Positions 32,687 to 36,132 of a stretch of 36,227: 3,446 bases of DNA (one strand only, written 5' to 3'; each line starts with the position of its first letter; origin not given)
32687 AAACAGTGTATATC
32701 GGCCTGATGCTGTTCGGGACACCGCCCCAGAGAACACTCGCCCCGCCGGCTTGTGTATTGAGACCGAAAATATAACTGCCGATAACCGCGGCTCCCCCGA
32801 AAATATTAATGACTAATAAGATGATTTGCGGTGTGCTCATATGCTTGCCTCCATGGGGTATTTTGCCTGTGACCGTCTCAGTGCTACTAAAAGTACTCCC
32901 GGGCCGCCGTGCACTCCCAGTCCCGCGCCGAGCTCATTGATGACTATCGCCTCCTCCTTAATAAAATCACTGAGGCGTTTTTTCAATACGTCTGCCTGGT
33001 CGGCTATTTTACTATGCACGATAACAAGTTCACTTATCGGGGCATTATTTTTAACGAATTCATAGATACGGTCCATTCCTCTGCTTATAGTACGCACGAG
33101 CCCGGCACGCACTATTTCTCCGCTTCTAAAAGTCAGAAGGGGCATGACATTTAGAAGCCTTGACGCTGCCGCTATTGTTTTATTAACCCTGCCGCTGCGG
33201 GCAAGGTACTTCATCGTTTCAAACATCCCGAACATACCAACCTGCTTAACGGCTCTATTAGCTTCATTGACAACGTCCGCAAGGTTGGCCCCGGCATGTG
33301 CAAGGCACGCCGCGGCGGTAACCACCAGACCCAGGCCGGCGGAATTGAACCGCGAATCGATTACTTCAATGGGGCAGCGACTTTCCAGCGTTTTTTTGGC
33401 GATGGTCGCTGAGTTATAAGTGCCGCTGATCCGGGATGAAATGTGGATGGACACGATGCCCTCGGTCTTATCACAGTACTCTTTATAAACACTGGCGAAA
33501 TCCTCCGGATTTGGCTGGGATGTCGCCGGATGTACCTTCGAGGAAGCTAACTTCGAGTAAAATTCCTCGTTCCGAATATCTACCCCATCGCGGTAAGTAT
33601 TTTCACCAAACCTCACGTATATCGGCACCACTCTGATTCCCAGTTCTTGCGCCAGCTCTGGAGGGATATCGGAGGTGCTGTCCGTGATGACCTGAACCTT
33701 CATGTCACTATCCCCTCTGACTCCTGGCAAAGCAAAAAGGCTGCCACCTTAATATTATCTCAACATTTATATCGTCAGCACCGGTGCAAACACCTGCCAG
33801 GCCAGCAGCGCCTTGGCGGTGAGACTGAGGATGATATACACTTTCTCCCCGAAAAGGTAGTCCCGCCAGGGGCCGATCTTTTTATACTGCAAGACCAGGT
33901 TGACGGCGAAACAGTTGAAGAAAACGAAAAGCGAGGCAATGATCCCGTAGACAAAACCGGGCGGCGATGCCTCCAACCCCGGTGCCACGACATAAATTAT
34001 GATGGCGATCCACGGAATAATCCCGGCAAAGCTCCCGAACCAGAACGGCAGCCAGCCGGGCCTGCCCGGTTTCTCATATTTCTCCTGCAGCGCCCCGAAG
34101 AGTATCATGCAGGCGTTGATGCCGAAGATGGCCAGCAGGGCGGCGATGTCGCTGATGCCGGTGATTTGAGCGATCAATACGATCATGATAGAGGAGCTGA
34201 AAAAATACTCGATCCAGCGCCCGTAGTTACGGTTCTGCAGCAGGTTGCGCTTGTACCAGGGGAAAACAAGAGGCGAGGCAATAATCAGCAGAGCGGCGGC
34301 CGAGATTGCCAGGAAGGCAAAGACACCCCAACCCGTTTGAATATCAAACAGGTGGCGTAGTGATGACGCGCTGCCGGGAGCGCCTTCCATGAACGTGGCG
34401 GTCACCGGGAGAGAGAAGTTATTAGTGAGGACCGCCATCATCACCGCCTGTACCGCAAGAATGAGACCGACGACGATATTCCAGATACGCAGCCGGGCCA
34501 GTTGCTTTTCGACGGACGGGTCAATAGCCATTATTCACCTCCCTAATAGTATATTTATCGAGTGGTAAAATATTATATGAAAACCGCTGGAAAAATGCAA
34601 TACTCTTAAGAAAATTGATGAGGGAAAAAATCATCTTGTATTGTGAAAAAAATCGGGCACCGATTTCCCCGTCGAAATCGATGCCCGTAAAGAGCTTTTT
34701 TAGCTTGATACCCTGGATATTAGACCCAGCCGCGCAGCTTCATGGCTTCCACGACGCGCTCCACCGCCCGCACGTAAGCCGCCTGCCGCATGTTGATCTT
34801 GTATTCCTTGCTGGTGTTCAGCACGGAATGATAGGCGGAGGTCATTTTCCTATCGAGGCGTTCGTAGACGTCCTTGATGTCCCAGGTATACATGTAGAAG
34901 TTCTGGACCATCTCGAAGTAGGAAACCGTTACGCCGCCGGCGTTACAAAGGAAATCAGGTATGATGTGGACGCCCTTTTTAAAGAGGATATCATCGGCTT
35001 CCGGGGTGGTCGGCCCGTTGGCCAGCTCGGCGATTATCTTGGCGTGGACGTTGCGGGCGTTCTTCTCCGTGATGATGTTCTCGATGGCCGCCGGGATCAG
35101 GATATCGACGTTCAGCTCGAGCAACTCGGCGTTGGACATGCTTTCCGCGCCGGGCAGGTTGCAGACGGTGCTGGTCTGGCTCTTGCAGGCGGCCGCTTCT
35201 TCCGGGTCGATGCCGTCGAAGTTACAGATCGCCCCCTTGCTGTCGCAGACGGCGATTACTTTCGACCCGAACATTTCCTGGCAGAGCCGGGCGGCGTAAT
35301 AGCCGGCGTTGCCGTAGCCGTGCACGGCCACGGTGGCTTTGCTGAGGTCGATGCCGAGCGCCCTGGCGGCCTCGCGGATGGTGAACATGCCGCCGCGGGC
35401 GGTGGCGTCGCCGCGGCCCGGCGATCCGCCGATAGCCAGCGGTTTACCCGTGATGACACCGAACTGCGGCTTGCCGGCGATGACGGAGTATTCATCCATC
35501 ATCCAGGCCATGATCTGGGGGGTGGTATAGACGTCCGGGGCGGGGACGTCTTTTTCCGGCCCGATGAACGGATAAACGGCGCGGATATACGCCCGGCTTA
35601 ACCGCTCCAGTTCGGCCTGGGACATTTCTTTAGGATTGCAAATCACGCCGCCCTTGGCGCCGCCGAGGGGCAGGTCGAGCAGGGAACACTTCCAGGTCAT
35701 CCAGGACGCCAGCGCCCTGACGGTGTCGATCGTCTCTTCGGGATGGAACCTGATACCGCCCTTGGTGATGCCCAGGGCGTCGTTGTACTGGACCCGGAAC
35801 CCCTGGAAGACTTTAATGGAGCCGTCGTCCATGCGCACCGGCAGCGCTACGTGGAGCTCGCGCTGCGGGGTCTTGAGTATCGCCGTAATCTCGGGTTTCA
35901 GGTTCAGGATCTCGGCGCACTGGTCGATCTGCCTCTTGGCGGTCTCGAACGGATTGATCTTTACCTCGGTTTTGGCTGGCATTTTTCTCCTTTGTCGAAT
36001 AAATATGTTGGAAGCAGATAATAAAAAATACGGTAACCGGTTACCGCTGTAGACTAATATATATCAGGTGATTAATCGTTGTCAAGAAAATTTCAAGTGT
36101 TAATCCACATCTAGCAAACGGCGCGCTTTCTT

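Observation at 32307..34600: Heliorhodopsin co-transcribed with a DegV lipid-binding protein and a 5-TM protein: a possible light-sensor plus lipid/retinal-handling module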

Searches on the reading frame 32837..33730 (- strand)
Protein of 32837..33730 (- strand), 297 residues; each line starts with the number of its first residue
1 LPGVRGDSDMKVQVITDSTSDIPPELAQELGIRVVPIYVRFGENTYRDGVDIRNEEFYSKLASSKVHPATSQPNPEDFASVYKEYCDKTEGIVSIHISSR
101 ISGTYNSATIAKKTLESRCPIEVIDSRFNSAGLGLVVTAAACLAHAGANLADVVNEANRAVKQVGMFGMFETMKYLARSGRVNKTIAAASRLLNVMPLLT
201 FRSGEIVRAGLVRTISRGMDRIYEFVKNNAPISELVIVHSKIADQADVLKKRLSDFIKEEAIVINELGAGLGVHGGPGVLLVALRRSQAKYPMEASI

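Call 3: search_protein_families(library=pfam, proteins=[window:32837-33730:-], max_evalue=0.01)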
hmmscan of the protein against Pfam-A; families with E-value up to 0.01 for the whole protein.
window:32837-33730:- (297 aa): 1 family
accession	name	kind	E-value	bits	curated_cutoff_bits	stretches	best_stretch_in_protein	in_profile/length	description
PF02645.21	DegV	-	9.8e-75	251.9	27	1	11-282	1-275/280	Uncharacterised protein, DegV family COG1307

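Call 52: search_solved_structures(query=window:32837-33703:-, show_alignments=2, max_evalue=1e-10)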
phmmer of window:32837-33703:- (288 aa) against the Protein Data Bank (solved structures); distinct sequences matched with E-value up to 1e-10: 23.
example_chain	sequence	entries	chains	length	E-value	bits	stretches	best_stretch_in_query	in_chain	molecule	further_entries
2dt8_A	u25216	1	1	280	4.4e-43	151.1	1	1-270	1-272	DegV family protein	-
3fys_A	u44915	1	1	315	1.7e-33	119.6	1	1-272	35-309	Protein degV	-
4x9x_A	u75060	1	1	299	1.9e-29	106.4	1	4-275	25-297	DegV domain-containing protein MW1315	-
2g7z_A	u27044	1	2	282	6.7e-29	104.6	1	3-276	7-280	conserved hypothetical protein SPy1493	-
1pzx_A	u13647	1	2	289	3.5e-27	98.9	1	1-273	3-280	Hypothetical protein APC36103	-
6dj6_A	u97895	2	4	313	2.4e-26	96.2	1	2-276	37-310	Fatty Acid Kinase (Fak) B2 protein (SPR1019)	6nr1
1vpv_A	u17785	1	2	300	3e-26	95.9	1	1-271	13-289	UPF0230 protein TM1468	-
1mgp_A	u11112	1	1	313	3.6e-26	95.7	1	1-271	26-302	Hypothetical protein TM841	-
6nm1_A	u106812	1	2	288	8.2e-26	94.5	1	1-271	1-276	Fatty acid Kinase (Fak) B1 protein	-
7sg3_A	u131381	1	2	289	1.2e-25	94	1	1-271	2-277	Fatty Acid Kinase B1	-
6alw_A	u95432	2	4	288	2.2e-25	93.1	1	1-271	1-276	EDD domain protein, DegV family | Fatty acid Kinase (Fak) B1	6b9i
5woo_A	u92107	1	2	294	2.3e-25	93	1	1-271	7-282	EDD domain protein, DegV family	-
7w7h_E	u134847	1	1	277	2.7e-25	92.8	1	2-276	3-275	Uncharacterized protein conserved in bacteria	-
5uto_A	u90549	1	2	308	2.8e-25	92.8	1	1-271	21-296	EDD domain protein, DegV family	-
6nyu_A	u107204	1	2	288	2.9e-25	92.7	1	1-271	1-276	DegV domain-containing protein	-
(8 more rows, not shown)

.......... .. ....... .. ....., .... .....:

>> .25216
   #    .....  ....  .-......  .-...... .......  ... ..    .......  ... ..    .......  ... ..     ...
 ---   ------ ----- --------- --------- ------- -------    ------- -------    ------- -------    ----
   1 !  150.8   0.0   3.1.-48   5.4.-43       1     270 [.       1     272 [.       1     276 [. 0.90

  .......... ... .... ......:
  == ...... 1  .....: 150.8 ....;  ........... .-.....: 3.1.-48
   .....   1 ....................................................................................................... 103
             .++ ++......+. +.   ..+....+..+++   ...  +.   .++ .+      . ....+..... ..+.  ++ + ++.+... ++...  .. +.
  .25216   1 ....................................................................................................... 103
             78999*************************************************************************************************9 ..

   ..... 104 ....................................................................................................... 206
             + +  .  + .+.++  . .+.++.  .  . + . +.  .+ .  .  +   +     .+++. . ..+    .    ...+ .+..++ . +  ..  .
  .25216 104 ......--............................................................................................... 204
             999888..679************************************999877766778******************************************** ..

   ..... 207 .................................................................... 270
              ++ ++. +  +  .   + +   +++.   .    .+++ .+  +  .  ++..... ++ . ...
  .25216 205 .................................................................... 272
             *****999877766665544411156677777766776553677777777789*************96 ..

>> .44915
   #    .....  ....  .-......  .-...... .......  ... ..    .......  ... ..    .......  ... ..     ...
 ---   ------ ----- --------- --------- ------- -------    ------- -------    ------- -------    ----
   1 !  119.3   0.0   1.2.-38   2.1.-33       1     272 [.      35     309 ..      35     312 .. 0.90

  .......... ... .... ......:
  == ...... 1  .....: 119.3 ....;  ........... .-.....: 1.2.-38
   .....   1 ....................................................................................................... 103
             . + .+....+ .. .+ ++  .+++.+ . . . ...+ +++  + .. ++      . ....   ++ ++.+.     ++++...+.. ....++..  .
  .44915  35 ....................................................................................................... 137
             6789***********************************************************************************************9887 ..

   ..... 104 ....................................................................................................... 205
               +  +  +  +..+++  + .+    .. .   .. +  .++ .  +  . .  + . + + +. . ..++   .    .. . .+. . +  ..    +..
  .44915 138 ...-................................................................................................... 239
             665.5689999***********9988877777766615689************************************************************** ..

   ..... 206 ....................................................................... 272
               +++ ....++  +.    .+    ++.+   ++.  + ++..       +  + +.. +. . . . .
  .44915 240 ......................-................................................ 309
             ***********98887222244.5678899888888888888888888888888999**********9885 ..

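Call 55: search_solved_structures(query=window:32837-33703:-, show_alignments=3, max_evalue=1e-28)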
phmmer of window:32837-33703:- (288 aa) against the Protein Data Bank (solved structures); distinct sequences matched with E-value up to 1e-28: 4.
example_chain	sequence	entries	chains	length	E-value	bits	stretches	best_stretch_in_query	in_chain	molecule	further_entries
2dt8_A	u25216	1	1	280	4.4e-43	151.1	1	1-270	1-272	DegV family protein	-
3fys_A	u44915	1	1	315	1.7e-33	119.6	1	1-272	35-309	Protein degV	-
4x9x_A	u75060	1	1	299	1.9e-29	106.4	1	4-275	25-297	DegV domain-containing protein MW1315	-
2g7z_A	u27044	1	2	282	6.7e-29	104.6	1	3-276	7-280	conserved hypothetical protein SPy1493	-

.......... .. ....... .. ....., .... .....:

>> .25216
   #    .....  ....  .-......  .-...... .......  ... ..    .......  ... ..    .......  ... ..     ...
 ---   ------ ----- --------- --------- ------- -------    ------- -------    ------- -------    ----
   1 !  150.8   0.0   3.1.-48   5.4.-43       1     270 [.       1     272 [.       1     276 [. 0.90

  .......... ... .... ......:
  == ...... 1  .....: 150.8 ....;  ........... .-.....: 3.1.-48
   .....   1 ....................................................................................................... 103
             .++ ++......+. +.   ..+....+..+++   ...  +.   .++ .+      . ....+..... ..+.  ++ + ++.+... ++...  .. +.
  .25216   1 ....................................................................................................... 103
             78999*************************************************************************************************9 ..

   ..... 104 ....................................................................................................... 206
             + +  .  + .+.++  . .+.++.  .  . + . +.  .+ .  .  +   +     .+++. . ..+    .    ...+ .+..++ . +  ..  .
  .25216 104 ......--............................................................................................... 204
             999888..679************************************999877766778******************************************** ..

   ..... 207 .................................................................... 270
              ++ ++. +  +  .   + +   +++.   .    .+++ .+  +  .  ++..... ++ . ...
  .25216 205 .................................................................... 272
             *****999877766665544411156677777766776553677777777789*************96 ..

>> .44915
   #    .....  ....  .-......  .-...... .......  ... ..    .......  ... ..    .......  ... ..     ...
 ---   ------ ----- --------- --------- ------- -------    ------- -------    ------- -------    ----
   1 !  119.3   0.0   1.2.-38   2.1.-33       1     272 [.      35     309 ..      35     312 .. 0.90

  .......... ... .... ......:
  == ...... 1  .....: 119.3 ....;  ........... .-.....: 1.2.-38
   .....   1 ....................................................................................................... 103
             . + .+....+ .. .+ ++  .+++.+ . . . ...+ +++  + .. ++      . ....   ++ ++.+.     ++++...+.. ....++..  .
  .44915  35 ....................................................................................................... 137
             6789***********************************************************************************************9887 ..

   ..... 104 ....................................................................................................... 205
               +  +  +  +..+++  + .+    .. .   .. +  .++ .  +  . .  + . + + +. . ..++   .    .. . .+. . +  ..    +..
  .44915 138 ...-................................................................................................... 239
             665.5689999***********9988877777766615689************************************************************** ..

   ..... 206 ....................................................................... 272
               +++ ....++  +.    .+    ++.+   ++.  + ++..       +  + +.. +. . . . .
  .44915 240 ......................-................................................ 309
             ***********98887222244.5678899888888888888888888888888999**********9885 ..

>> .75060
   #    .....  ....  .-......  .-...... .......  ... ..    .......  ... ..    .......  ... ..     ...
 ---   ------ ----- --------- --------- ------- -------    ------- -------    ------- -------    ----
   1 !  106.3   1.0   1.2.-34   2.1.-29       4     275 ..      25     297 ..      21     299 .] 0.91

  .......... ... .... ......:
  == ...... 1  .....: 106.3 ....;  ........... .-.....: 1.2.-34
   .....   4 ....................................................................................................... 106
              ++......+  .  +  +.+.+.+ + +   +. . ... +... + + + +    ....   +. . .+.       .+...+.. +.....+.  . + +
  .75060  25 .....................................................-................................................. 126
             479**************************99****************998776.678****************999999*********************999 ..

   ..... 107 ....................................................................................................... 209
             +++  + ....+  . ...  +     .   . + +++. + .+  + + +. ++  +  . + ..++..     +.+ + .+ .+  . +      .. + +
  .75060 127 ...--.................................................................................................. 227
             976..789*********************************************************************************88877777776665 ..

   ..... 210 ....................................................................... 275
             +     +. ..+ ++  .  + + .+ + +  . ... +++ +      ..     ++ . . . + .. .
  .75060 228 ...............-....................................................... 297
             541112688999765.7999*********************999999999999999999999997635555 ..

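Call 66: search_protein_families(library=ncbifam, proteins=[window:32837-33703:-], max_evalue=0.1)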
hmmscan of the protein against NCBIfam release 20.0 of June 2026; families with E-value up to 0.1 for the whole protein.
window:32837-33703:- (288 aa): 2 families
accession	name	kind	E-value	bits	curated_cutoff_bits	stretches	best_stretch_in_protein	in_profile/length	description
TIGR00762.1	DegV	domain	1.6e-83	280.1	99.7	1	3-275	1-275/276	DegV family EDD domain-containing protein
NF038249.1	fatty_FakB1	equivalog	1.9e-40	138.8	350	1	1-273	1-277/286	fatty acid kinase binding subunit FakB1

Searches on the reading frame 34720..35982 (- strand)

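Call 3: search_protein_families(library=pfam, proteins=[window:34720-35982:-], max_evalue=0.01)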
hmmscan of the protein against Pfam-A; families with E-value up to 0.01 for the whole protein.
window:34720-35982:- (420 aa): 4 families
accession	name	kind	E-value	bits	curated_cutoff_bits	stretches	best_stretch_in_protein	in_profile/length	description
PF00208.27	ELFV_dehydrog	-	8.8e-78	261.8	23.4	1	185-418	1-241/241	Glutamate/Leucine/Phenylalanine/Valine dehydrogenase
PF02812.23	ELFV_dehydrog_N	-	1.7e-56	189.9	25.3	1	39-166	1-128/129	Glu/Leu/Phe/Val dehydrogenase, dimerisation domain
PF02826.25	2-Hacid_dh_C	-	0.0029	17.4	25.1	1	193-248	16-68/178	D-isomer specific 2-hydroxyacid dehydrogenase, NAD binding domain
PF05088.18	Bac_GDH_CD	-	0.0091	15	22.8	0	308-358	398-448/497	Bacterial NAD-glutamate dehydrogenase, catalytic domain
